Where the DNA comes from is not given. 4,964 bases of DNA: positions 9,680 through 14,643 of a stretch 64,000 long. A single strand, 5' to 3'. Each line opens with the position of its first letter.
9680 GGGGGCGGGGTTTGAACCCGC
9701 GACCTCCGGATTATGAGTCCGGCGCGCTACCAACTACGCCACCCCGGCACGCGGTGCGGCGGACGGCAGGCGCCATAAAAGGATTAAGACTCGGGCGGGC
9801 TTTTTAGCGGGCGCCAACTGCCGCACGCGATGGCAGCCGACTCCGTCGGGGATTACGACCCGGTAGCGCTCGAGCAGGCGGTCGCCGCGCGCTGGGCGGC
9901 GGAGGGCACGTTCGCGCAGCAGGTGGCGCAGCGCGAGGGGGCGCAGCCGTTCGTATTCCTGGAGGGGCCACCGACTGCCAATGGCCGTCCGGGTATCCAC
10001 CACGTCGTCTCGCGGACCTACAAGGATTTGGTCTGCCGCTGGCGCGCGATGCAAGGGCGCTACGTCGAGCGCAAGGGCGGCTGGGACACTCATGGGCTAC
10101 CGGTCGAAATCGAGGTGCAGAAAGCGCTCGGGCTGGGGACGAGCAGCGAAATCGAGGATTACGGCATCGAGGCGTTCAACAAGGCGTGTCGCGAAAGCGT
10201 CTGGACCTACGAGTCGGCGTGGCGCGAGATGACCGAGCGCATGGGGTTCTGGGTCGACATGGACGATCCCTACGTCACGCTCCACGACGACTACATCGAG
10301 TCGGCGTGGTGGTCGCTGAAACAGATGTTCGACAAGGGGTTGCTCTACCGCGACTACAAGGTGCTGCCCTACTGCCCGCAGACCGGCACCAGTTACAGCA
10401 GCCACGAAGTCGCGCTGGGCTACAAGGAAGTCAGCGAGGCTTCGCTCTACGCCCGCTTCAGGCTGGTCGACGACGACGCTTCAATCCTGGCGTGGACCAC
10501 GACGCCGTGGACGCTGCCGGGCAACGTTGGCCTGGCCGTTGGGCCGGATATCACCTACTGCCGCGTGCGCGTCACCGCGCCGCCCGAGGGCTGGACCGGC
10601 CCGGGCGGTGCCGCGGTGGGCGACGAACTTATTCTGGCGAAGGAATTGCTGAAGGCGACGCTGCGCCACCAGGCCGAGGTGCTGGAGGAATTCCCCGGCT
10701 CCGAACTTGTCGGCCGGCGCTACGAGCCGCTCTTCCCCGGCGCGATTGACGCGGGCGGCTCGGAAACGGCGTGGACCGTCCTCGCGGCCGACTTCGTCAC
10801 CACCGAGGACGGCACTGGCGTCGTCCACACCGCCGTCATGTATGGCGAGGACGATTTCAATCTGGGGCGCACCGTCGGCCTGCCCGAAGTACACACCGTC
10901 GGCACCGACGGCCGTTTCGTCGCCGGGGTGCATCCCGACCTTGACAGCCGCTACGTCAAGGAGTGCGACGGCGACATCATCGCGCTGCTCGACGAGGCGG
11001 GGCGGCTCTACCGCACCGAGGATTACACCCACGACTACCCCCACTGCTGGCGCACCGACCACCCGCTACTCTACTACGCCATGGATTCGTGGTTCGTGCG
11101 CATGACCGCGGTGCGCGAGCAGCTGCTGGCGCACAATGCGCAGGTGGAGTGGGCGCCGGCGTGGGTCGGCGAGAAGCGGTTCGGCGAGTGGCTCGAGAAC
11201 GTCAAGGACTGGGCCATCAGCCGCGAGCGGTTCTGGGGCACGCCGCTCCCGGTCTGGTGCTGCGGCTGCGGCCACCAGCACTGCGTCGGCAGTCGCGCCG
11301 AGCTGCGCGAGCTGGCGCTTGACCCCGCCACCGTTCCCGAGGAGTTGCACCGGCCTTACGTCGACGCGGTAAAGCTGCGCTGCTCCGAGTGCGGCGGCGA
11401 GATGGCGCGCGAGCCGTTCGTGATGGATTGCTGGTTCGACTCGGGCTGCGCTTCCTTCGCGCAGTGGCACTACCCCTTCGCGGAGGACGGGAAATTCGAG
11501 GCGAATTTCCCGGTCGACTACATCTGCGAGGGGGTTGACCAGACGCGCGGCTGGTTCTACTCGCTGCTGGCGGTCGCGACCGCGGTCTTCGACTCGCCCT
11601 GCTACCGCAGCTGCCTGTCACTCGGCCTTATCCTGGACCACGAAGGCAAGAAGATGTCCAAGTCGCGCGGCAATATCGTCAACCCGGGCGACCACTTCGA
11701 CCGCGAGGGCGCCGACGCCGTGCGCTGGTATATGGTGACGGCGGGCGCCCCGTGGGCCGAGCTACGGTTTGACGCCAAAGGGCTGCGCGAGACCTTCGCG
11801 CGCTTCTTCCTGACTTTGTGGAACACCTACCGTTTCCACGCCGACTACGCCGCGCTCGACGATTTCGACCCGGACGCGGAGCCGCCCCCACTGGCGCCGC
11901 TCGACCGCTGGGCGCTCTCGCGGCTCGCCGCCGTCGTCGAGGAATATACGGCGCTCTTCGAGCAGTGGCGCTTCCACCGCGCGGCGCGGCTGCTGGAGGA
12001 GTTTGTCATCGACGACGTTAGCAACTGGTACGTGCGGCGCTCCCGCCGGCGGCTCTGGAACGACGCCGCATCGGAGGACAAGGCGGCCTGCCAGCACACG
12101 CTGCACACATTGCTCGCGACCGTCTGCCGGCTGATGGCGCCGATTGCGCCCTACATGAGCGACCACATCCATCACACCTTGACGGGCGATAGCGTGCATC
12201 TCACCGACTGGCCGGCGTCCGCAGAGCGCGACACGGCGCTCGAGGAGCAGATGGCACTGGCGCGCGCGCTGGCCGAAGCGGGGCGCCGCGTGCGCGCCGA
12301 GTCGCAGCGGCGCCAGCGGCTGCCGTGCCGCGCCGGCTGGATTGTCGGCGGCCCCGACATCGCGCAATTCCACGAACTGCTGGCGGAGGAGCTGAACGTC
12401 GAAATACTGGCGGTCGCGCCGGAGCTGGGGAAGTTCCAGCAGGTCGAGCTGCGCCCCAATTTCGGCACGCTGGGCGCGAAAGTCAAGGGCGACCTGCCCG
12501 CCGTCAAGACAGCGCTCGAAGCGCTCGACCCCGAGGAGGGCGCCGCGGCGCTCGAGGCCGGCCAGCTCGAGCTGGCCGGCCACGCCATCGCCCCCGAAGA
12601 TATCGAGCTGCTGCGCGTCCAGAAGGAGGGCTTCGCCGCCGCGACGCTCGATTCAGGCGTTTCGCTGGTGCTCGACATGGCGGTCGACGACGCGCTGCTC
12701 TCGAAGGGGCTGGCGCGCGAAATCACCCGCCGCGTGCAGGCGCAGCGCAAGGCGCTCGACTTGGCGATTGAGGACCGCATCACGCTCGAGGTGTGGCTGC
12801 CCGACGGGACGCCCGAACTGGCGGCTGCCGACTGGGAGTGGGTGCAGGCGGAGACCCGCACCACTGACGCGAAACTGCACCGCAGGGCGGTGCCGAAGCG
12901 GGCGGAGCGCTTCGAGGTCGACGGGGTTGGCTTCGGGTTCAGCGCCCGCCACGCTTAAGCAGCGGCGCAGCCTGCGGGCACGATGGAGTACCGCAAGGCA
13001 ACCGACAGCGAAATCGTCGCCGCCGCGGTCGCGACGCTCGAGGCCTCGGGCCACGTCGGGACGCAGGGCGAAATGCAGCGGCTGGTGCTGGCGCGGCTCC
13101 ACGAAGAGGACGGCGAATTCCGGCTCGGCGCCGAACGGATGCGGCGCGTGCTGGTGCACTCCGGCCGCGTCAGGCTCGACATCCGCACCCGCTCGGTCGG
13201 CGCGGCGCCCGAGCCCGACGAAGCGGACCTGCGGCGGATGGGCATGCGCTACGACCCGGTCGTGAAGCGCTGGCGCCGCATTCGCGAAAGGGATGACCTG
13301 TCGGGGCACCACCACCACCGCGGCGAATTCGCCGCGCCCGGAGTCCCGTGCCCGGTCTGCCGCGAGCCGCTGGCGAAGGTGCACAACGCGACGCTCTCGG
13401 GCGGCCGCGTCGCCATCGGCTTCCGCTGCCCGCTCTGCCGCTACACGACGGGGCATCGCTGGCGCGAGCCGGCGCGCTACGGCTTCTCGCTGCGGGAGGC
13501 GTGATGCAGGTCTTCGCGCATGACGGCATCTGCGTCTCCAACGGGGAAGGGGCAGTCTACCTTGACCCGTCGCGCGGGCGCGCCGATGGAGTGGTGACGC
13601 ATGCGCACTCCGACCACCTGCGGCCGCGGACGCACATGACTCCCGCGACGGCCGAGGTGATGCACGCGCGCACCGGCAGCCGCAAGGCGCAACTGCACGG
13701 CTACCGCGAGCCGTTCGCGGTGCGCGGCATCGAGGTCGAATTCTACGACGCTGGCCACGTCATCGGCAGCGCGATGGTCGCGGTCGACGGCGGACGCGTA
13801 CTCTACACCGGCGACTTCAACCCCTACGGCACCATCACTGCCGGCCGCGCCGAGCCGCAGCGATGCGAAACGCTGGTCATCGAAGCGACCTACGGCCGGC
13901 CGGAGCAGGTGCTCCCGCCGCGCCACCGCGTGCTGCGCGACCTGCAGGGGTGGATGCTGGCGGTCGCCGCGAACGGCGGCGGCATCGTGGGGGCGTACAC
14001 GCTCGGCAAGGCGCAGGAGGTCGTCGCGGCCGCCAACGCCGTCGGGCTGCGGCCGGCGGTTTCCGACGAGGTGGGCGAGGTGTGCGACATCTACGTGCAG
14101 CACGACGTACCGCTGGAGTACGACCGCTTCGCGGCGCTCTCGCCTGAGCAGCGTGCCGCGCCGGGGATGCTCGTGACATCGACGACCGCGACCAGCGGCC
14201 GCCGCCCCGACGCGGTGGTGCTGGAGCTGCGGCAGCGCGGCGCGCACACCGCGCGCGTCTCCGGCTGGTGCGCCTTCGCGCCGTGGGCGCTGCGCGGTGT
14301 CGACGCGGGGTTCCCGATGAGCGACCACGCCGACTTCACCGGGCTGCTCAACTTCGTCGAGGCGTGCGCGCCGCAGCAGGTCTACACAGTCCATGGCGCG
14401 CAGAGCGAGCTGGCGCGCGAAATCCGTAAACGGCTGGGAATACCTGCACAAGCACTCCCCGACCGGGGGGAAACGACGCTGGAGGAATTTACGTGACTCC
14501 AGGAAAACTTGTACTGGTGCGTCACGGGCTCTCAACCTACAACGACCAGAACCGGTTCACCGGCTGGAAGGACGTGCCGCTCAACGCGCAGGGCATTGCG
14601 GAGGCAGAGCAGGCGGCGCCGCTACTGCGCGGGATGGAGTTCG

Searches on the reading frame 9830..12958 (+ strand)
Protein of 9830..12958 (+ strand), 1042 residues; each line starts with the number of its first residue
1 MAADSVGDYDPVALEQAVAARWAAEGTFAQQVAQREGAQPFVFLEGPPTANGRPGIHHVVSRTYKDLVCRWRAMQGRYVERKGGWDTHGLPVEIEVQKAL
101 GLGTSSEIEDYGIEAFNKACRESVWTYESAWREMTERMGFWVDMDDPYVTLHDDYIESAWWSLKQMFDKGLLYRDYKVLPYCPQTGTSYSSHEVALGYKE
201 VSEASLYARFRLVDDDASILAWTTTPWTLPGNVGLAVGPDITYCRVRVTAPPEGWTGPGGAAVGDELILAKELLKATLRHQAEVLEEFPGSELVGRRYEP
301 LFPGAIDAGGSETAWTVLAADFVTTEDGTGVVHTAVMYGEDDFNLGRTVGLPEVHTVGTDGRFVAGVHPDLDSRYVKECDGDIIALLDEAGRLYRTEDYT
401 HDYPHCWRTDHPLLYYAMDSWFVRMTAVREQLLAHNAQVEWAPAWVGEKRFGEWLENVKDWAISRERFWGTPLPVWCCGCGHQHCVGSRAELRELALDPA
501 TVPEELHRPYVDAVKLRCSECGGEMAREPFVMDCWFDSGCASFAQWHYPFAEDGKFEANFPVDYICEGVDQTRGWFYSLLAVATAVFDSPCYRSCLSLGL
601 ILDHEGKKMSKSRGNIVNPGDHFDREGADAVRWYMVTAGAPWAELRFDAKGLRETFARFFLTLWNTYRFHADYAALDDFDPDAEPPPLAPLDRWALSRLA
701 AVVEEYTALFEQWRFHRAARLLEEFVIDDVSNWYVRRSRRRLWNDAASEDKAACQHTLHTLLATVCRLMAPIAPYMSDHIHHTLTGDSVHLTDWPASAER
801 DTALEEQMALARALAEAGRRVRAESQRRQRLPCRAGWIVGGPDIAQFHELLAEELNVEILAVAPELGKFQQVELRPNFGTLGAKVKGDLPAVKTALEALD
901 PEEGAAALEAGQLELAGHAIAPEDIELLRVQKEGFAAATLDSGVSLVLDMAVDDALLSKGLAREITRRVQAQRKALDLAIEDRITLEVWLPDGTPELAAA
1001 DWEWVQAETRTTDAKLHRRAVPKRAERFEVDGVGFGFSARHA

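Call 90: list_cluster_members(proteins=[window:9830-12958:+, window:61045-62535:-, window:56826-57323:+, window:55134-56819:+, window:53005-55122:+])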
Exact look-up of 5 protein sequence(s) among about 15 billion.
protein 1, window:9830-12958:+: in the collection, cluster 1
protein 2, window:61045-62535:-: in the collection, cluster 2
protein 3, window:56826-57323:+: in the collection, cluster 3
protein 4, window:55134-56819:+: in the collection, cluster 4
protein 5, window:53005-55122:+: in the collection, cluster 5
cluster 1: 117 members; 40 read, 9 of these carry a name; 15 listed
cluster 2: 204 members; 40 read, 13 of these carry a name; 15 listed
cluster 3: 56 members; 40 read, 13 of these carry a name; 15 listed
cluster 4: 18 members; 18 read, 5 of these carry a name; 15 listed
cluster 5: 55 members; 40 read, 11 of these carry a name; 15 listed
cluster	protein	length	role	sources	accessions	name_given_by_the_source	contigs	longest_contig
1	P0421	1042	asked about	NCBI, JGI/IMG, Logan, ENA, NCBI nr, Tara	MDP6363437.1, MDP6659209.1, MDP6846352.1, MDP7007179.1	MAG: isoleucine--tRNA ligase [Candidatus Poseidoniia archaeon] | isoleucyl-tRNA synthetase | isoleucine--tRNA ligase [Candidatus Poseidoniia archaeon]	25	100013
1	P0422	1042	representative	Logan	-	-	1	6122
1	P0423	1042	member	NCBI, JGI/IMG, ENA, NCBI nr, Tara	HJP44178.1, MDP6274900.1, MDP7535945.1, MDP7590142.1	MAG: isoleucine--tRNA ligase [Candidatus Poseidoniia archaeon] | isoleucyl-tRNA synthetase | isoleucine--tRNA ligase [Candidatus Poseidoniia archaeon]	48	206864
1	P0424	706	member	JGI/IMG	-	isoleucyl-tRNA synthetase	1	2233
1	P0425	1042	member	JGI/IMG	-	isoleucyl-tRNA synthetase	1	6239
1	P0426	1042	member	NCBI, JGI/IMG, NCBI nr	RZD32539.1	MAG: isoleucine--tRNA ligase [Methanobacteriota archaeon] | MAG: isoleucine--tRNA ligase [Euryarchaeota archaeon]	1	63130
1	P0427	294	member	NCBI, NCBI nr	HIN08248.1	MAG TPA: isoleucine--tRNA ligase, partial [Candidatus Poseidoniales archaeon] | isoleucine--tRNA ligase [Candidatus Poseidoniales archaeon]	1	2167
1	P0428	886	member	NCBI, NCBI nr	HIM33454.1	MAG TPA: isoleucine--tRNA ligase, partial [Candidatus Poseidoniales archaeon] | isoleucine--tRNA ligase [Candidatus Poseidoniales archaeon]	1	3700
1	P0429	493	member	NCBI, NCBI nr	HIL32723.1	MAG TPA: isoleucine--tRNA ligase, partial [Candidatus Poseidoniales archaeon] | isoleucine--tRNA ligase [Candidatus Poseidoniales archaeon]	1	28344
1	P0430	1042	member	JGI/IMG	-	isoleucyl-tRNA synthetase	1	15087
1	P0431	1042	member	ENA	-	-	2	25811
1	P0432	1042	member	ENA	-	-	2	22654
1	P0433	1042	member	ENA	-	-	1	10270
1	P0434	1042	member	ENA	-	-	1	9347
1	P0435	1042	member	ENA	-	-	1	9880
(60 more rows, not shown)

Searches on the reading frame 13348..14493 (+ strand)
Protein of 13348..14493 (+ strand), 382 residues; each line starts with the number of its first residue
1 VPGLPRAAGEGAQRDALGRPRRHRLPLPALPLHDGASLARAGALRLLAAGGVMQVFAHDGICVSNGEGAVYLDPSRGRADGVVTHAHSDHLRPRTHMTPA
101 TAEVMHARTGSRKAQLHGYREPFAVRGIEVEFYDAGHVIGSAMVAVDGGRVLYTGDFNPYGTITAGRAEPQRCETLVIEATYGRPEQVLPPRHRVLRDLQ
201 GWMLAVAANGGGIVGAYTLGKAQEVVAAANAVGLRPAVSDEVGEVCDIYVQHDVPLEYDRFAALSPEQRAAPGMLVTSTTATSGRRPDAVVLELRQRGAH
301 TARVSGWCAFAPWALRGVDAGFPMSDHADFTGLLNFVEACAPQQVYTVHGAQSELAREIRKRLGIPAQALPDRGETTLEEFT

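Call 7: search_protein_families(library=pfam, proteins=[window:13348-14493:+], max_evalue=0.001)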
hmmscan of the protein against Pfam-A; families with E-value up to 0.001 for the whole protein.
window:13348-14493:+ (382 aa): 1 family
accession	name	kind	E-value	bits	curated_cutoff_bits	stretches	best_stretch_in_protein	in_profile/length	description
PF07521.17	RMMBL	-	1.7e-06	28.4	21.6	1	324-369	14-62/63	Zn-dependent metallo-hydrolase RNA specificity domain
